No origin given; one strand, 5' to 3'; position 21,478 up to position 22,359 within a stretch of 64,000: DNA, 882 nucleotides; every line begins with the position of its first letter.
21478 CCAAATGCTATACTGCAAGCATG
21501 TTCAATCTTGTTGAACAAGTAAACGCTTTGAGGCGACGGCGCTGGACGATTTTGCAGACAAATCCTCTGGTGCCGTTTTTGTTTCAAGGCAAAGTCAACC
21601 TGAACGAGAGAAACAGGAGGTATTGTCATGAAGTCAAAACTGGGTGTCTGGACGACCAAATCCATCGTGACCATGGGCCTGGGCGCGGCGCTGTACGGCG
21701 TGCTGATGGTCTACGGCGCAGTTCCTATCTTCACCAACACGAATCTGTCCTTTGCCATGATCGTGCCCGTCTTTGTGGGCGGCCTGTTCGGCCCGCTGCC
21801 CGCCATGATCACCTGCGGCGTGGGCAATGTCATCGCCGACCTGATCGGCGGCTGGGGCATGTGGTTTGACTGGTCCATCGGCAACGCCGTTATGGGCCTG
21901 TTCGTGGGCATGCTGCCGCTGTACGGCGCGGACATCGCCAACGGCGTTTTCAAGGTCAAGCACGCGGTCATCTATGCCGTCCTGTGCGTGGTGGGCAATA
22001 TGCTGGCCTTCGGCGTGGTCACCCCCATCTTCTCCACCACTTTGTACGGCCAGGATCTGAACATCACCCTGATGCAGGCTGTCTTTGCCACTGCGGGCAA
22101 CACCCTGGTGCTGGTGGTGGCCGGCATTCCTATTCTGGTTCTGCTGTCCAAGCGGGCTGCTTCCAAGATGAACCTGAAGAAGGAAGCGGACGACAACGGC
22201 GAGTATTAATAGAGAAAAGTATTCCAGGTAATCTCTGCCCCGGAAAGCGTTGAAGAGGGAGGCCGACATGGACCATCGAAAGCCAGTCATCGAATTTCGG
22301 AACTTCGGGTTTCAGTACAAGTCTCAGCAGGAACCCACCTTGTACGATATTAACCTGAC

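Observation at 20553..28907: GntR-controlled ECF importer in one operon with five tandem DUF62 (SAM hydrolase/halogenase-fold) paralogs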

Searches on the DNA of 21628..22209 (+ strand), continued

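Call 87: search_rna_families(sources=[L106, L055, L071, L052], threshold=evalue, max_evalue=1, show_alignments=4)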
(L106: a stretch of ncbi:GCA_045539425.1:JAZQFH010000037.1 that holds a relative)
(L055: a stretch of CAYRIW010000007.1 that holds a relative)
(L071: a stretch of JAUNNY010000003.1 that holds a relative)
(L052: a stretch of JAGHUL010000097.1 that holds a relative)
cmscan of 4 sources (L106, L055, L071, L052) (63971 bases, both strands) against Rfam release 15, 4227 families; matches with E-value up to 1: 10.
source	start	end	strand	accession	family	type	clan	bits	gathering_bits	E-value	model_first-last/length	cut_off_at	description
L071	7043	7262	+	RF00230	T-box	Cis-reg; leader;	-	124.9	93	2.9e-27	1-219/219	no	T-box leader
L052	804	1024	+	RF00230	T-box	Cis-reg; leader;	-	117.9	93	1.8e-25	1-219/219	no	T-box leader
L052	9921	10267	+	RF00023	tmRNA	Gene;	CL00001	112.4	47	4e-43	1-374/374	no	transfer-messenger RNA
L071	16153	16496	+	RF00023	tmRNA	Gene;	CL00001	107.8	47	3.8e-41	1-374/374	no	transfer-messenger RNA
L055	9701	9936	+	RF00230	T-box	Cis-reg; leader;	-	81.2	93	5.3e-16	1-219/219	no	T-box leader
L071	9824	9908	+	RF00162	SAM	Cis-reg; riboswitch;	CL00012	59.1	44.4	3.8e-11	1-108/108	no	SAM riboswitch aptamer (S box leader)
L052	3588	3672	+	RF00162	SAM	Cis-reg; riboswitch;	CL00012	57.5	44.4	1.2e-10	1-108/108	no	SAM riboswitch aptamer (S box leader)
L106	5781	5944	+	RF00230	T-box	Cis-reg; leader;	-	32.9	93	0.0015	1-219/219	no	T-box leader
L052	10204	10267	+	RF04321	tmRNA_permuted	Gene;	-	29.9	47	0.031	1-63/213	3'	permuted transfer-messenger RNA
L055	16046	16268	+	RF01970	RMST_9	Gene; lncRNA;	-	27.9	65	0.77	1-193/193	no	Rhabdomyosarcoma 2 associated transcript conserved region 9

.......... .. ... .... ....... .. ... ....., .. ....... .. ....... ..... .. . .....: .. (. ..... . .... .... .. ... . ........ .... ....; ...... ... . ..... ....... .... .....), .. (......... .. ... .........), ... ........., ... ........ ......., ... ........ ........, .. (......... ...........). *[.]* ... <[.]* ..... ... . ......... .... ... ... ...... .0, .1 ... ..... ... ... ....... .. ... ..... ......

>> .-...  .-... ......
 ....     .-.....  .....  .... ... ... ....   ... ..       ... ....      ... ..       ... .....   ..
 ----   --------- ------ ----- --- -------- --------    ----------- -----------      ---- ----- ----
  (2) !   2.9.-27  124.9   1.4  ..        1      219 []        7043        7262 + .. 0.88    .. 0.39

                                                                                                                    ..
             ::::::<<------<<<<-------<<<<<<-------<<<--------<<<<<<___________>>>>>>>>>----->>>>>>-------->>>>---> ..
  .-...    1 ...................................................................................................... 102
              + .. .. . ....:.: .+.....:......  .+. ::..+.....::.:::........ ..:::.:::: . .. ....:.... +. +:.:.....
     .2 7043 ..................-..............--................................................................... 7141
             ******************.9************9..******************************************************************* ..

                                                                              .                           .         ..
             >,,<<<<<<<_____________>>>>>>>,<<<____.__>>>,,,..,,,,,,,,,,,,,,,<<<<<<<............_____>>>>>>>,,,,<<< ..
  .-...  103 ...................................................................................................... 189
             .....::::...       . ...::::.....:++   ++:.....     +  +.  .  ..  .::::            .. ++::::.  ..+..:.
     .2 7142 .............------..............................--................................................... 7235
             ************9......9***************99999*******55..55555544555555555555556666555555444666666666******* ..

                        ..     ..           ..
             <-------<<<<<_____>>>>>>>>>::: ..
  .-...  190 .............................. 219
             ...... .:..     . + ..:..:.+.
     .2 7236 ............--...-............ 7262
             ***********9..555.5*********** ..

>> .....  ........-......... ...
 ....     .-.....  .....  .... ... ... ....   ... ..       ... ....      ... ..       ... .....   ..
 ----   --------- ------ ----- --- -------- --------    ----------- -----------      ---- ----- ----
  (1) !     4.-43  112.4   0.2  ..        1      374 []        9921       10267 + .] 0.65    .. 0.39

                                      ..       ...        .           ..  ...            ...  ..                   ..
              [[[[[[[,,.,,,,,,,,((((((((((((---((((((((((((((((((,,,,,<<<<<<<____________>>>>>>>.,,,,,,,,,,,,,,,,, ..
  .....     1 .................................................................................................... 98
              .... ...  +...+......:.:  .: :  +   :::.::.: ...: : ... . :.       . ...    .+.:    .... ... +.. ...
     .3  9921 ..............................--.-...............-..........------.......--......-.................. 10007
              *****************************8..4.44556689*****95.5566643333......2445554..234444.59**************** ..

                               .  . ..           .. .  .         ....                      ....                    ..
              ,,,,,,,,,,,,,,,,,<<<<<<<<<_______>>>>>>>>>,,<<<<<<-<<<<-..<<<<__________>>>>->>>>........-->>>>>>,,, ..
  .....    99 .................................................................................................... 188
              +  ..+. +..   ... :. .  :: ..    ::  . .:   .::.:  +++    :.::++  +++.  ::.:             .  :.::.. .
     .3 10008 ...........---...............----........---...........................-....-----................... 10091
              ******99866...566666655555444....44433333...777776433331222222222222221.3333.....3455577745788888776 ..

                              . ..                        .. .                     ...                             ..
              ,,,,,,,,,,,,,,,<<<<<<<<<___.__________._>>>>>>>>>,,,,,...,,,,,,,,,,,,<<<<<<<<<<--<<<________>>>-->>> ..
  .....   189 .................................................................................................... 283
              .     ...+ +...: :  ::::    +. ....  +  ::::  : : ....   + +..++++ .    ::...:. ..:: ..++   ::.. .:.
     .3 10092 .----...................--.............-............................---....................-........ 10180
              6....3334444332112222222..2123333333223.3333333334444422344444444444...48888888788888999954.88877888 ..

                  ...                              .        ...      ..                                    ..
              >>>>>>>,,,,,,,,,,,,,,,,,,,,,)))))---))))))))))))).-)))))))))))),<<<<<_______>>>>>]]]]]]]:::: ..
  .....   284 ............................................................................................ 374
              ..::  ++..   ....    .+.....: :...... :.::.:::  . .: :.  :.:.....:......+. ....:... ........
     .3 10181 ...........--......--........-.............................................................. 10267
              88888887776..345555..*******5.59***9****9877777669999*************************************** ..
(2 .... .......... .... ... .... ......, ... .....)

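Call 97: search_rna_families(sources=[L032, L077, L054, L067, L036], threshold=evalue, max_evalue=0.01)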
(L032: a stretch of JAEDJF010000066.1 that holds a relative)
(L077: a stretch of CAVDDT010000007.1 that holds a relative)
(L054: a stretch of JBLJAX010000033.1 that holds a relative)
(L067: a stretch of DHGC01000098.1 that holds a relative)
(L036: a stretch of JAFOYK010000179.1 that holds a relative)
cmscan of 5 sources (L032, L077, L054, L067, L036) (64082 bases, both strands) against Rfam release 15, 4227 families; matches with E-value up to 0.01: 4.
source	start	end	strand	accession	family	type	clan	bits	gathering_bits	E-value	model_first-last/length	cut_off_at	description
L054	6005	6240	+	RF00230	T-box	Cis-reg; leader;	-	86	93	3.1e-17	1-219/219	no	T-box leader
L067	5539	5774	+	RF00230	T-box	Cis-reg; leader;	-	83.3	93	1.5e-16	1-219/219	no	T-box leader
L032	519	619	+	RF00162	SAM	Cis-reg; riboswitch;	CL00012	80.6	44.4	2.2e-17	1-108/108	no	SAM riboswitch aptamer (S box leader)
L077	9817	9905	+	RF00162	SAM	Cis-reg; riboswitch;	CL00012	59.5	44.4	2.9e-11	1-108/108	no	SAM riboswitch aptamer (S box leader)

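Call 100: build_rna_model(alignment_id=A4)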
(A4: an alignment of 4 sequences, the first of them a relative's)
Model R2 built from alignment A4 (4 sequences, 112 columns); structure: RNAalifold consensus.
model positions 101; base pairs 20; branch points 1; effective number of sequences 1.57; information 0.589 bits per position. Calibrated on 0.2 Mb of random sequence (short: E-values are rough).
structure used (alignment columns):
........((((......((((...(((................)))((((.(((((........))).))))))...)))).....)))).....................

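Call 101: search_with_rna_model(model_id=R2, sources=[window, L001, L005, L008, L009, L010, L011, L012, L013, L014, L015, L016, L017, L018, L019, L020, L021, L022, L023, L024, L025, L026, L027, L028, L029, L030, L031, L032, L033, L034, L035, L036, L037, L038, L039, L040, L041, L042, L043, L044, L045, L046, L047, L048, L049, L050, L051, L052, L053, L054, L055, L056, L057, L058, L059, L060, L061, L062, L063, L064, L065, L066, L067, L068, L069, L070, L071, L072, L073, L074, L075, L076, L077, L078, L079, L080, L081, L082, L083, L084, L085, L086, L087, L088, L089, L091, L093, L104, L105, L106], max_evalue=1)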
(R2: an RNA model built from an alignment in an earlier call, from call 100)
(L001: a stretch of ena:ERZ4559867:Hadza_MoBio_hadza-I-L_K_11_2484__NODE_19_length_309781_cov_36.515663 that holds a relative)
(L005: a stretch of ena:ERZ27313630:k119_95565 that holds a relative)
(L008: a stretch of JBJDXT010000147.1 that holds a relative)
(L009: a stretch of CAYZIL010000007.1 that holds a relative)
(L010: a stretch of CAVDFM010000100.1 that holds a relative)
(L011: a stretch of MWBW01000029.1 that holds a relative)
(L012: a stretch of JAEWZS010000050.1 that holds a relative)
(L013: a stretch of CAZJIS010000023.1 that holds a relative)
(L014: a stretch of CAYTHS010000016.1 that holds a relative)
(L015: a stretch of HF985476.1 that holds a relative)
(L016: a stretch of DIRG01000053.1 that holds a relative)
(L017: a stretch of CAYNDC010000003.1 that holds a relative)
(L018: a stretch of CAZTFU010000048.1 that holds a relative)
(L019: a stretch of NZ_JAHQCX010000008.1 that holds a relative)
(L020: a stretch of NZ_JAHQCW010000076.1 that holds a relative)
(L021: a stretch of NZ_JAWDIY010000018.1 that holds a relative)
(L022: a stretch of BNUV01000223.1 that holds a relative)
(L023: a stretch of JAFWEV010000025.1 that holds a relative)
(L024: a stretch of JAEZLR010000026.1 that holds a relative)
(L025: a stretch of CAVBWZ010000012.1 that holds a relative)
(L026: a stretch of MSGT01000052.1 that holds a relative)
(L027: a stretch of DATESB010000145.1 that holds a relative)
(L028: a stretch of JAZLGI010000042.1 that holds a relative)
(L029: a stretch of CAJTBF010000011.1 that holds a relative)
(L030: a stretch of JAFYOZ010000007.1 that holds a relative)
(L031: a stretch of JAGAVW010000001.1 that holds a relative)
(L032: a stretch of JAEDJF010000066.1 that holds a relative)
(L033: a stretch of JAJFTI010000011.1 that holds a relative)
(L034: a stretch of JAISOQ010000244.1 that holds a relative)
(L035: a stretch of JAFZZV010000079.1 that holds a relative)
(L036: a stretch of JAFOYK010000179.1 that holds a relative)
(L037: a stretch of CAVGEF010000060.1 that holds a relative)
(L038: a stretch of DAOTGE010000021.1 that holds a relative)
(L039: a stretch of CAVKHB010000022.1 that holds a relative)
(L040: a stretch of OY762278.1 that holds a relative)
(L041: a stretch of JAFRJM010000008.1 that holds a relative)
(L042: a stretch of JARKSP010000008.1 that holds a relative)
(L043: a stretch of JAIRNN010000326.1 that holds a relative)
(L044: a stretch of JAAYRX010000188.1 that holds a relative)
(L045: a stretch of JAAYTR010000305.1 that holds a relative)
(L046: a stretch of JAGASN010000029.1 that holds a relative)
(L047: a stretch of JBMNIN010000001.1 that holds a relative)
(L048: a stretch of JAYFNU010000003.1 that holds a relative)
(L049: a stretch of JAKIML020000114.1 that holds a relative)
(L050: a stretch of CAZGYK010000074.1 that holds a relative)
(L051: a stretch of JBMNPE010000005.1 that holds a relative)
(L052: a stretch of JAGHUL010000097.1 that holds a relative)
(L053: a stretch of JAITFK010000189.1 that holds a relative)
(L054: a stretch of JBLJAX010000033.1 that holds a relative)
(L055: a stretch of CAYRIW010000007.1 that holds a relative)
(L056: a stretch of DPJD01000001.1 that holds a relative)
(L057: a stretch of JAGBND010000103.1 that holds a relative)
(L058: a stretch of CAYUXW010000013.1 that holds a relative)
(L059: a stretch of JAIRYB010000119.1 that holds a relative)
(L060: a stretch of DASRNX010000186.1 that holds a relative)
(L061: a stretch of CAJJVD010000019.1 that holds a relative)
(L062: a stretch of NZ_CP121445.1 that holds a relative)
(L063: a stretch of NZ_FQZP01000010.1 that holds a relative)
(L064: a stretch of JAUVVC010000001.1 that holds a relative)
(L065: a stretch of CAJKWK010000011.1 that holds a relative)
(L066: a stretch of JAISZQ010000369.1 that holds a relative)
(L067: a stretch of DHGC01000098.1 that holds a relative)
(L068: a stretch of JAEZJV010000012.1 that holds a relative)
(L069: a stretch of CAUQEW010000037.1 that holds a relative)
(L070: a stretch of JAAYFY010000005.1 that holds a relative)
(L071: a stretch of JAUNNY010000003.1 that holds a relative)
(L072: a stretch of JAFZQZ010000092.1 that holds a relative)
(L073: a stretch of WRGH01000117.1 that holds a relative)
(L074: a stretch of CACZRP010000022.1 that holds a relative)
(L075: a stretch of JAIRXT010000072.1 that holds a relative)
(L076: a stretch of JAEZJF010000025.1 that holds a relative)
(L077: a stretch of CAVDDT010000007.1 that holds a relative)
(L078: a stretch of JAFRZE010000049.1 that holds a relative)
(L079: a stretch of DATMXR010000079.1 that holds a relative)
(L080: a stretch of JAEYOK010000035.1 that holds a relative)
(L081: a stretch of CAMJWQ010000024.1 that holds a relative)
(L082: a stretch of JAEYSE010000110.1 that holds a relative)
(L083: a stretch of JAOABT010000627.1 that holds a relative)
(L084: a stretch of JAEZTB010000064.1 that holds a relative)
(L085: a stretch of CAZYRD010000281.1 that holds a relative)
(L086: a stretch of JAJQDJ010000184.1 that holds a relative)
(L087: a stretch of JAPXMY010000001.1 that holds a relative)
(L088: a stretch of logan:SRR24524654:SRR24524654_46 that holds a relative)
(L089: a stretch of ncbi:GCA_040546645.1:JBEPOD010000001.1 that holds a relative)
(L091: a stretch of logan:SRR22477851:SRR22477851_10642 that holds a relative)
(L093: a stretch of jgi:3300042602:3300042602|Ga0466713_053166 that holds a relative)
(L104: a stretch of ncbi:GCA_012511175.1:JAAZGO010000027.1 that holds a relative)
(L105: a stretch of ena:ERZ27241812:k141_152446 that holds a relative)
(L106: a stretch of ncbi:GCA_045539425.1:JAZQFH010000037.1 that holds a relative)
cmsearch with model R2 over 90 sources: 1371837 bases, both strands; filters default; matches with E-value up to 1: 4.
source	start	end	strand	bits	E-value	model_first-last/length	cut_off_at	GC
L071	9819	9915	+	112.3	8.9e-30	1-101/101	no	0.41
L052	3583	3679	+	111.2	1.9e-29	1-101/101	no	0.43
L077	9812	9912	+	105.6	9.4e-28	1-101/101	no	0.42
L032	515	614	+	89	1.1e-22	1-101/101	no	0.55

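Call 108: search_rna_families(sources=[L110, L107], threshold=evalue, max_evalue=0.1)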
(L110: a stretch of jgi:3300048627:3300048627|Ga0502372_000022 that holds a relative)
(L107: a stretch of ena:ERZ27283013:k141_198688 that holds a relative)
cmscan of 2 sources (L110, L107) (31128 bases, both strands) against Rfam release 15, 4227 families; matches with E-value up to 0.1: 0.
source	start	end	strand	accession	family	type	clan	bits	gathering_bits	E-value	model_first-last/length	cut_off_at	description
